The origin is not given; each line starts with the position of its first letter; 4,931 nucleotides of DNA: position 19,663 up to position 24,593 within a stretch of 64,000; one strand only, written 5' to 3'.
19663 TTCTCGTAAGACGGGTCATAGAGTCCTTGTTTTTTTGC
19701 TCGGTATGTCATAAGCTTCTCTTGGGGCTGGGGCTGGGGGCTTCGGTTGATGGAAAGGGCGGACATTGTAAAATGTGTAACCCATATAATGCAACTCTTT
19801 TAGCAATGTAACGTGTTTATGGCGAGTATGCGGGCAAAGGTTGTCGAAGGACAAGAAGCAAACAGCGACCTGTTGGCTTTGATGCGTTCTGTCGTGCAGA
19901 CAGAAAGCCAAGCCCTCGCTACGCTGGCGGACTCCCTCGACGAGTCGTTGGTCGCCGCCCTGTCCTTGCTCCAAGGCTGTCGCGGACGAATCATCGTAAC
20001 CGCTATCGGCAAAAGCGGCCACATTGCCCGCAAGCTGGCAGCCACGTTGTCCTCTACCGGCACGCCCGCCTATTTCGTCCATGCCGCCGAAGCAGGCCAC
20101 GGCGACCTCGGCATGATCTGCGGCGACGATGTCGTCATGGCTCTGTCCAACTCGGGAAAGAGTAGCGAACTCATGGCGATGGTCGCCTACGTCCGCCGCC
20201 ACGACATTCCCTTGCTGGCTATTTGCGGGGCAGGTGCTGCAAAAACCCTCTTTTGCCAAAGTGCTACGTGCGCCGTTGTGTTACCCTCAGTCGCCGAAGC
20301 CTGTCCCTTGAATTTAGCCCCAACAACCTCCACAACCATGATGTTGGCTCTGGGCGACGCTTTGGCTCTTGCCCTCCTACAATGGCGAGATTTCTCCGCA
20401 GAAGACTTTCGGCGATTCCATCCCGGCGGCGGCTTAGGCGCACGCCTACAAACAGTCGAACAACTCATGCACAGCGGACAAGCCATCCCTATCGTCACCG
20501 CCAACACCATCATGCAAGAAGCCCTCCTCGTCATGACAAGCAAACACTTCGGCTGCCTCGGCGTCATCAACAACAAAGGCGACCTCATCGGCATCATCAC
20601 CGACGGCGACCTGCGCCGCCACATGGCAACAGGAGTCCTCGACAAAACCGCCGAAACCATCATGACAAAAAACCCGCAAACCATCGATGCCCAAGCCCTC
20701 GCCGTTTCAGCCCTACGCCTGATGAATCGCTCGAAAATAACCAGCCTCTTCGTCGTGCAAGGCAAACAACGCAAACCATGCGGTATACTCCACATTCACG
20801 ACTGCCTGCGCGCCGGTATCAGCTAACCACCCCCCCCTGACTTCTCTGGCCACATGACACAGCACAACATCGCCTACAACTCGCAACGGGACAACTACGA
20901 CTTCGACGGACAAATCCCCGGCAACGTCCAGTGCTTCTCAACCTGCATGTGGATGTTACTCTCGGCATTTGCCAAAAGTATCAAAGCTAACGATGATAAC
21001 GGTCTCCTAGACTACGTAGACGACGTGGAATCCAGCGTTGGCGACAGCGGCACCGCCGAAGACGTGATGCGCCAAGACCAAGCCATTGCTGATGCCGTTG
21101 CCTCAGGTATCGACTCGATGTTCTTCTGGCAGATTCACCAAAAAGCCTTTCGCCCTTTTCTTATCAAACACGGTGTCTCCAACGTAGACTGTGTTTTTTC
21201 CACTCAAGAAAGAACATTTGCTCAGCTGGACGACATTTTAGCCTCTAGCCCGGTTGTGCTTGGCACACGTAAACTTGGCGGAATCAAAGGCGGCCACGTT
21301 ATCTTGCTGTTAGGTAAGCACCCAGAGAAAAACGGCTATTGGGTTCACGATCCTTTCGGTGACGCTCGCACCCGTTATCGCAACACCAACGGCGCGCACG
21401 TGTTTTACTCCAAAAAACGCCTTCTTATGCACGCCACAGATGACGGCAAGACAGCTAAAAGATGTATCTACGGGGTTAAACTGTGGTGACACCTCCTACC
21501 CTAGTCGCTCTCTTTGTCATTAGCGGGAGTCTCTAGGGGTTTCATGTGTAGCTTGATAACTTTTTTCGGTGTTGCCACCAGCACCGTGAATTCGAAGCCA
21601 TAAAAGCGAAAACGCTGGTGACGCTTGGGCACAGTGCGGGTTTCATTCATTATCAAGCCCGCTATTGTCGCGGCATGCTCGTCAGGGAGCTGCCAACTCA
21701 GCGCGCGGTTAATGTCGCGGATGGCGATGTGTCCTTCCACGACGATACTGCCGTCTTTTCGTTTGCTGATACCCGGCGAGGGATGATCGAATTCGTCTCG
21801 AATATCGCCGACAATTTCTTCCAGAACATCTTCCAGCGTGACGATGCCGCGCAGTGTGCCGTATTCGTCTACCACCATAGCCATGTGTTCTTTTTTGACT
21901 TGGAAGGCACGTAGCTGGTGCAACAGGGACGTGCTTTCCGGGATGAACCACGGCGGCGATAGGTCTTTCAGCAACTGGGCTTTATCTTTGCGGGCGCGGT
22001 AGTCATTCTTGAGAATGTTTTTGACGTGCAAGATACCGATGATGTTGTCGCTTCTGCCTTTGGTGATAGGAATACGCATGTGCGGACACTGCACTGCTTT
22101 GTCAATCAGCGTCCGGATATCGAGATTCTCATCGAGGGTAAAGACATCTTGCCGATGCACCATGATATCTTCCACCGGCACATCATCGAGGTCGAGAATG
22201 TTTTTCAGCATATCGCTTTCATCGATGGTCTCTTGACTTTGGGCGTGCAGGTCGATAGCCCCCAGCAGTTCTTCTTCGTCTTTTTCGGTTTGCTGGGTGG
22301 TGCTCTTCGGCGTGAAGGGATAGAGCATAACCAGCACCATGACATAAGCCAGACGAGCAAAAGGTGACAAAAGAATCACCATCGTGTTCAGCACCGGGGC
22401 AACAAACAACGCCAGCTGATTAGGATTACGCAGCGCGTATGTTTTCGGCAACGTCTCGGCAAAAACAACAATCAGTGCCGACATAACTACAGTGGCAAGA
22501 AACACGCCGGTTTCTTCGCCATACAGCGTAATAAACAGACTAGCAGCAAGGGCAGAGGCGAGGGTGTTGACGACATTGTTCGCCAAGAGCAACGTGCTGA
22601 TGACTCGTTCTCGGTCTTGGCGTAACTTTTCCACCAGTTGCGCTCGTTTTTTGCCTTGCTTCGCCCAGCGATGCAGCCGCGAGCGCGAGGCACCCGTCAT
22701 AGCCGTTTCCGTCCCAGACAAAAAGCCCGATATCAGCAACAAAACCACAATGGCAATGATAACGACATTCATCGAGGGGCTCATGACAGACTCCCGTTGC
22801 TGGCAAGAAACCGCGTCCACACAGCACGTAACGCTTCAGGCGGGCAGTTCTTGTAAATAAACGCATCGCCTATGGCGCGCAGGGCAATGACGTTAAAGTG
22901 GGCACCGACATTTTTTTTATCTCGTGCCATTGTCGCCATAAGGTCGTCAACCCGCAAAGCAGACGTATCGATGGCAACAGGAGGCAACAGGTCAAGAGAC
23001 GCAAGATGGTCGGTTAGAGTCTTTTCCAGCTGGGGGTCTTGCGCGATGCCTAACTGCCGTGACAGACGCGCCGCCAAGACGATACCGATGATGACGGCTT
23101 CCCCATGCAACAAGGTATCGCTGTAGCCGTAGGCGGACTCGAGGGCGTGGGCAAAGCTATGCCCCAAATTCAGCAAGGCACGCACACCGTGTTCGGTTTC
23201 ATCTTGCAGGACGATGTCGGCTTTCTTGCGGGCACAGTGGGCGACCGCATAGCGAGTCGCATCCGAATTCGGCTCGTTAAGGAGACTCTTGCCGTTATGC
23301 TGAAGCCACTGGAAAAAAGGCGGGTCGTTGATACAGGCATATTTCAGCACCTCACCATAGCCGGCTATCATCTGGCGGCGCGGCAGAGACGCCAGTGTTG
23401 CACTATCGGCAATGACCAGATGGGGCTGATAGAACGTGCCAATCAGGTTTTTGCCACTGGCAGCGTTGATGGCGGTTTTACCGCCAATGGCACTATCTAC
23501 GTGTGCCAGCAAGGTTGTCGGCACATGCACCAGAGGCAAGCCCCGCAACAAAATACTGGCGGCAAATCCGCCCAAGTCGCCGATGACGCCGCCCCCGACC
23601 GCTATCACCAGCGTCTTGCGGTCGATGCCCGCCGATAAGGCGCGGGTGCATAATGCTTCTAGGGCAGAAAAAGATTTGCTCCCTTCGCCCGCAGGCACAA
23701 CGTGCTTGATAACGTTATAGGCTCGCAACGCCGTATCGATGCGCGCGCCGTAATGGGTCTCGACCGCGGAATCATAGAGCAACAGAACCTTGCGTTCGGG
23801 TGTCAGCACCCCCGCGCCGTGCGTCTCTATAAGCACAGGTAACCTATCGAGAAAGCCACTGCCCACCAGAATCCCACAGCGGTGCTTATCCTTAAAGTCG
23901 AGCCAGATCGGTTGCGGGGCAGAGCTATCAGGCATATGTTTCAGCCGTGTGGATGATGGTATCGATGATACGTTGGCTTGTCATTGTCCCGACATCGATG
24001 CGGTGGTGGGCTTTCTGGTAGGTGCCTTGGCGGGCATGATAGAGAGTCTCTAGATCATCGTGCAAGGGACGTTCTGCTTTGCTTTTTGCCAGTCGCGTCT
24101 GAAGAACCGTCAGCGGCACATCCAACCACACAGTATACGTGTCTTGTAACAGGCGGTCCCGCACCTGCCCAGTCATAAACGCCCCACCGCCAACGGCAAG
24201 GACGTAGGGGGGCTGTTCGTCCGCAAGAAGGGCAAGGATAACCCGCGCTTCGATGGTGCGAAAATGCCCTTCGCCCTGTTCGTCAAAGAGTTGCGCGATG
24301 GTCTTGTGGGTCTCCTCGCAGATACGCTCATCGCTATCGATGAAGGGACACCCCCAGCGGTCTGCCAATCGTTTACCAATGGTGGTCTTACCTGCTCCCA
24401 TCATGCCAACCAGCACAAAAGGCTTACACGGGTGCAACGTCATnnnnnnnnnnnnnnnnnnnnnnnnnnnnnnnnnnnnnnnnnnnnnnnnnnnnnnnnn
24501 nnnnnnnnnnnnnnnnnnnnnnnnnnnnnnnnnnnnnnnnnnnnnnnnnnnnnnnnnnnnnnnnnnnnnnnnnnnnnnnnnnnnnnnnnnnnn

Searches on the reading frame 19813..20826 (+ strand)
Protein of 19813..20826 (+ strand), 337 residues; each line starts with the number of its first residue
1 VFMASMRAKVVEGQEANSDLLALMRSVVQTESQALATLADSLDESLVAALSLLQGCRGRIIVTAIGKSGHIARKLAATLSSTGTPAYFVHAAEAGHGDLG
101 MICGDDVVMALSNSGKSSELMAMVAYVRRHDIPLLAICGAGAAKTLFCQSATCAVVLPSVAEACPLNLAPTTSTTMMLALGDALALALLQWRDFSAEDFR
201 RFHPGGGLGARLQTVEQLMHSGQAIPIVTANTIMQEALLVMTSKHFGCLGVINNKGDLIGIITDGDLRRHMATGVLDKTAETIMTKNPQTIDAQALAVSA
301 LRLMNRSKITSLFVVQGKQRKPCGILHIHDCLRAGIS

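Call 27: search_protein_families(library=pfam, max_evalue=0.00001, proteins=[window:19813-20826:+])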
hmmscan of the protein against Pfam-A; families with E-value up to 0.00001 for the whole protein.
window:19813-20826:+ (337 aa): 2 families
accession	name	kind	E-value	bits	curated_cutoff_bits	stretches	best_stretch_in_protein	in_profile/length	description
PF01380.27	SIS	-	6.4e-22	78.2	25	1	56-187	4-131/131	SIS domain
PF00571.33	CBS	-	3.7e-19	69.2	24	2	281-334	2-54/57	CBS domain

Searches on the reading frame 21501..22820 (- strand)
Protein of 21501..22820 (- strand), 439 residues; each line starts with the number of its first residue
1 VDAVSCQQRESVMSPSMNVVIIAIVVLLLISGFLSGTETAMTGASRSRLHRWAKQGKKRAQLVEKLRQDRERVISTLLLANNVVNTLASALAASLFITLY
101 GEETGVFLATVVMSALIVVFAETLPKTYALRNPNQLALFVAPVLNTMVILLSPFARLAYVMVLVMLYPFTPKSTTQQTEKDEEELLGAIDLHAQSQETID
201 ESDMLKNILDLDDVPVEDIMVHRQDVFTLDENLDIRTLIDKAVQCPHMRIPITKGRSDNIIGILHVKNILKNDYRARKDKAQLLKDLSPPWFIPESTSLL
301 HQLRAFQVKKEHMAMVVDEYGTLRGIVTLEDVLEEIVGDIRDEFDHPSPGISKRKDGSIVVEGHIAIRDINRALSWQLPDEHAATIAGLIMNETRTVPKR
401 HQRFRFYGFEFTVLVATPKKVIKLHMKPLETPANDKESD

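Call 27: search_protein_families(library=pfam, max_evalue=0.00001, proteins=[window:21501-22820:-])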
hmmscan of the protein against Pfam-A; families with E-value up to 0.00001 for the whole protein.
window:21501-22820:- (439 aa): 3 families
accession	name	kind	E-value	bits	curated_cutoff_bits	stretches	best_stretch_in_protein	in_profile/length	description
PF01595.25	CNNM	-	2.8e-44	151.4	28.4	1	22-200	1-178/181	Cyclin M transmembrane N-terminal domain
PF03471.22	CorC_HlyC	-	3.7e-16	59.3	27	1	353-428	2-79/81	Transporter associated domain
PF00571.33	CBS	-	1.2e-13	51.6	24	1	288-337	7-56/57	CBS domain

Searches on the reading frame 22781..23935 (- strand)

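Call 27: search_protein_families(library=pfam, max_evalue=0.00001, proteins=[window:22781-23935:-])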
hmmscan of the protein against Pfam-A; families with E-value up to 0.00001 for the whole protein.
window:22781-23935:- (384 aa): 3 families
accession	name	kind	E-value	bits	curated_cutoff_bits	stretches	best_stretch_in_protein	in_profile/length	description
PF01761.26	DHQ_synthase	-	1.2e-42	144.7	24.2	1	79-190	3-114/115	3-dehydroquinate synthase N-terminal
PF24621.2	DHQS_C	-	1.2e-38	132.8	27.6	1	192-342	1-144/144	3-dehydroquinate synthase C-terminal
PF13685.12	Fe-ADH_2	-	2.7e-08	34.4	28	1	26-142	4-108/149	Iron-containing alcohol dehydrogenase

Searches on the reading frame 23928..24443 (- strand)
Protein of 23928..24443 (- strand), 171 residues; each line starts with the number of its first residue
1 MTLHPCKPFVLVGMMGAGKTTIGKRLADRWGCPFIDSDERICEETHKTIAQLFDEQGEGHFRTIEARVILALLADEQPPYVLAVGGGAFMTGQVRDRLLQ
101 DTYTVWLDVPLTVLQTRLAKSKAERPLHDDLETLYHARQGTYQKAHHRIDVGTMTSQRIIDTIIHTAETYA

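Call 27: search_protein_families(library=pfam, max_evalue=0.00001, proteins=[window:23928-24443:-])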
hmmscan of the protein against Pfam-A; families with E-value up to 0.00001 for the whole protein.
window:23928-24443:- (171 aa): 2 families
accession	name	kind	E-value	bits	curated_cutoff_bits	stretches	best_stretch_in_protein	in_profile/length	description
PF01202.28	SKI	-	5.5e-37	127.8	22.1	1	15-166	1-157/159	Shikimate kinase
PF13238.12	AAA_18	-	2.3e-06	28.5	29.4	1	11-126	3-116/128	AAA domain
